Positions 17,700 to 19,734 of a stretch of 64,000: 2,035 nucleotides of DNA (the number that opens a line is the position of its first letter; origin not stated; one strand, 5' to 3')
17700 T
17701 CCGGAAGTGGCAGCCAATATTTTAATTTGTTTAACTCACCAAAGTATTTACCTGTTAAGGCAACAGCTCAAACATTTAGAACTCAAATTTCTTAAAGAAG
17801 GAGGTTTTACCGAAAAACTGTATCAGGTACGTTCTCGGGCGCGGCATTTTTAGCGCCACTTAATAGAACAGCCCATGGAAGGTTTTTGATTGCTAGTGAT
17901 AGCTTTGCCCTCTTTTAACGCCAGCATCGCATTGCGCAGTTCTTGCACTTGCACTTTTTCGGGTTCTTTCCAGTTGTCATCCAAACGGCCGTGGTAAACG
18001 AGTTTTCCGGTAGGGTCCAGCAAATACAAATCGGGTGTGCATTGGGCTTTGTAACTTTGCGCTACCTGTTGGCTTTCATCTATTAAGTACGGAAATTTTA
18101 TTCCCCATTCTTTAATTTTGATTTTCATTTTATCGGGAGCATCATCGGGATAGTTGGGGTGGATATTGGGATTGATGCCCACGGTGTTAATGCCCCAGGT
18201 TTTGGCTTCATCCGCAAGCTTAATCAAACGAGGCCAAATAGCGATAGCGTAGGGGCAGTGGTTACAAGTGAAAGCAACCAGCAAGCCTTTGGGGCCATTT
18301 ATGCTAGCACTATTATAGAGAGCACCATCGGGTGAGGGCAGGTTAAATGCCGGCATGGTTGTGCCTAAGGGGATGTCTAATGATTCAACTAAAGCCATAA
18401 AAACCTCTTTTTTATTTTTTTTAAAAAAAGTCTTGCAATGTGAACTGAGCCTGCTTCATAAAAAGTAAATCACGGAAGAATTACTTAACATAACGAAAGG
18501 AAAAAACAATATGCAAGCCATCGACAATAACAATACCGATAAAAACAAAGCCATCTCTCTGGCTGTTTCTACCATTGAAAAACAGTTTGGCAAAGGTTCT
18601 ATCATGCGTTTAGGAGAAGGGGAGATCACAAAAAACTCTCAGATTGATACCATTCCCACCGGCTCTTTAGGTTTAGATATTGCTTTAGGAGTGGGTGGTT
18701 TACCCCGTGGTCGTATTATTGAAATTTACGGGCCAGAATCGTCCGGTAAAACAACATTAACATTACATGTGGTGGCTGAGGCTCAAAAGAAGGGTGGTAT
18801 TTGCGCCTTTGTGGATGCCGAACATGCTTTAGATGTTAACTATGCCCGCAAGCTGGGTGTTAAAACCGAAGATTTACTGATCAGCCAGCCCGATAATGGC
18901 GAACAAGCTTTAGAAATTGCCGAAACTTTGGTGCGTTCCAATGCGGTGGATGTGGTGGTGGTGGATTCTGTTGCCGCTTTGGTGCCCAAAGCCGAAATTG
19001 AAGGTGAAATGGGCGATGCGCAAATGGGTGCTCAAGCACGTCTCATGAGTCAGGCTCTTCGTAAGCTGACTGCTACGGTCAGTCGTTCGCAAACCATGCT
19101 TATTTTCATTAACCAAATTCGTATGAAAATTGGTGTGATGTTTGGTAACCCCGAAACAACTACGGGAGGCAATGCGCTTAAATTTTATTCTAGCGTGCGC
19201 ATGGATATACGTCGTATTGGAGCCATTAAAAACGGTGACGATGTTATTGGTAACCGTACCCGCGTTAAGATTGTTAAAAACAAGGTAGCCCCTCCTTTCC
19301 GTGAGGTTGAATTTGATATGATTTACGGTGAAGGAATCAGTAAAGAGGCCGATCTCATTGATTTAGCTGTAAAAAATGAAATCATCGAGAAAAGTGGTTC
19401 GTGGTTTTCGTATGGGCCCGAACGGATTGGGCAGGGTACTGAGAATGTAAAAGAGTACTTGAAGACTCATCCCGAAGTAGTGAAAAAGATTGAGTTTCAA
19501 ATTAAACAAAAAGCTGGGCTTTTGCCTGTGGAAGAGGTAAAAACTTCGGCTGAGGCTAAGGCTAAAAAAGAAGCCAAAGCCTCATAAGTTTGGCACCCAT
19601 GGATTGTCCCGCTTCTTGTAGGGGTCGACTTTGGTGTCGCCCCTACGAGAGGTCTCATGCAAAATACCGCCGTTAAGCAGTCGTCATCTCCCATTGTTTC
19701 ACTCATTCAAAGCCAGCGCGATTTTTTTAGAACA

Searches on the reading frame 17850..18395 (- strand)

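Call 26: search_protein_families(library=pfam, proteins=[window:17850-18395:-], max_evalue=0.001)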
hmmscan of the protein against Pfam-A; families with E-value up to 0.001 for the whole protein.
window:17850-18395:- (181 aa): 3 families
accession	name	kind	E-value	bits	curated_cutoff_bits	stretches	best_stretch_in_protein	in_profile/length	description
PF00578.27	AhpC-TSA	-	2.7e-16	60.1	26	1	11-134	2-123/124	AhpC/TSA family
PF08534.16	Redoxin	-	3.2e-16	59.9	26.6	1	11-145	3-142/148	Redoxin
PF13098.12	Thioredoxin_2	-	0.0006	20.6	27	1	36-134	6-91/104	Thioredoxin-like domain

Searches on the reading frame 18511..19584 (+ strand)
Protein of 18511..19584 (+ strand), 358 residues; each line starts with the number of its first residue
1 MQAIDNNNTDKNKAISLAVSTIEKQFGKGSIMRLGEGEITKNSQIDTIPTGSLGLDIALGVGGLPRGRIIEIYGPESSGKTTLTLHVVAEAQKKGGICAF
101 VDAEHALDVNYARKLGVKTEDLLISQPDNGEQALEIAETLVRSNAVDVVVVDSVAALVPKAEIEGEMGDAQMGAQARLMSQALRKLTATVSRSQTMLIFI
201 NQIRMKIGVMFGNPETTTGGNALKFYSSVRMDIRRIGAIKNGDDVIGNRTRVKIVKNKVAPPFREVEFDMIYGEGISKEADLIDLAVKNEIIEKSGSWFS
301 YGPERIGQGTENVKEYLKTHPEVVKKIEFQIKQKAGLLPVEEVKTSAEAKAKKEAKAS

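Call 56: find_related_loci(query=window:18511-19584:+, collection=genome_contigs, flank=500)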
Query window:18511-19584:+ (358 aa) in genome_contigs; peptide patterns used: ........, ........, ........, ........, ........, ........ (x = any residue, [..] = any of these).
600 stretches matched a pattern (row limit reached: there are more); 598 encode a relative of the query (tblastn E <= 1e-3); the best 80 are kept; 80 distinct loci.
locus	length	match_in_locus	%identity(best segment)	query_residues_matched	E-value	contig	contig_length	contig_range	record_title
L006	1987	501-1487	75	8-337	2e-179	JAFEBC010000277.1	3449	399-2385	MAG: Deltaproteobacteria bacterium isolate SZAS-2 LIN-364__277__length-3449, whole genome shotgun sequence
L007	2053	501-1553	73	10-353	7e-175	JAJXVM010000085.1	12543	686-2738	MAG: Myxococcales bacterium isolate BP5.bin31 NODE_8781_length_12543_cov_2.412210, whole genome shotgun sequence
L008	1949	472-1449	74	8-334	8e-177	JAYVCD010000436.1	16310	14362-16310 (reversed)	MAG: Archangiaceae bacterium isolate GL30_UP_concoct_163 GL30_UP_concoct_163_435, whole genome shotgun sequence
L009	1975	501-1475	74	11-337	8e-173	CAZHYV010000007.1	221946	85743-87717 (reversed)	MAG TPA_asm: uncultured Myxococcales bacterium isolate SRP257259_co1_263 genome assembly, contig: NODE_37_length_221946_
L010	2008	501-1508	71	1-338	9e-174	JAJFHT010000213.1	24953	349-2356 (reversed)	MAG: Hyphomicrobiales bacterium isolate OFTM20 OFTM20_212, whole genome shotgun sequence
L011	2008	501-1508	71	1-338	6e-171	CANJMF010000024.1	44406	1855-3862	MAG: Candidatus Marinimicrobia bacterium isolate RH-23may17-595 genome assembly, contig: RH-23may17-C5823, whole genome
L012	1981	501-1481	75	10-337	4e-171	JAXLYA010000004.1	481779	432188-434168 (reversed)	MAG: Anaeromyxobacter sp. isolate STL-MYX1 C1.7.fa-4, whole genome shotgun sequence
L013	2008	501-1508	70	1-338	5e-171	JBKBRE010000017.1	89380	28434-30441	MAG: Pseudolabrys sp. isolate 21H_026.bin.72 NODE_393_length_89380_cov_6.071690, whole genome shotgun sequence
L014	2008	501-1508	72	1-338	3e-171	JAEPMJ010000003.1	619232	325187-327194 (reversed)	MAG: Rhizobiaceae bacterium isolate HCUG1432-7 k141_33816_length_619232_cov_20.0000, whole genome shotgun sequence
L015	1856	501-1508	71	1-338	3e-175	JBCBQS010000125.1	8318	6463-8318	MAG: Pseudomonadota bacterium isolate J06635_7 NODE_125_length_8318_cov_8.562674, whole genome shotgun sequence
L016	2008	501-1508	72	1-338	1e-170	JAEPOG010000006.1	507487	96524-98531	MAG: Rhizobiaceae bacterium isolate HXMU1421-7 k141_36387_length_507487_cov_57.1751, whole genome shotgun sequence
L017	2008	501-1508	72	1-338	2e-170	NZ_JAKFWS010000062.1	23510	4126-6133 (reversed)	MAG: Methylocystis sp. isolate ND1_Bin_1_1 ND1_0000281, whole genome shotgun sequence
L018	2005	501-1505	71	1-338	7e-171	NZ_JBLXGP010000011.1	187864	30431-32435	MAG: Roseibium sp. isolate ET04-20 T04maxbin_out.060RE.5K@11, whole genome shotgun sequence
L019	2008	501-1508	71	1-338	5e-170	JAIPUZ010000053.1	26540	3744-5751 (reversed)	MAG: Mesorhizobium sp. isolate bin 2 all_Scaff01718, whole genome shotgun sequence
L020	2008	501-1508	71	1-338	3e-173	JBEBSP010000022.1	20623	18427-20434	MAG: Agaricicola taiwanensis isolate T2.bin.150 NODE_8694_length_20623_cov_8.446762, whole genome shotgun sequence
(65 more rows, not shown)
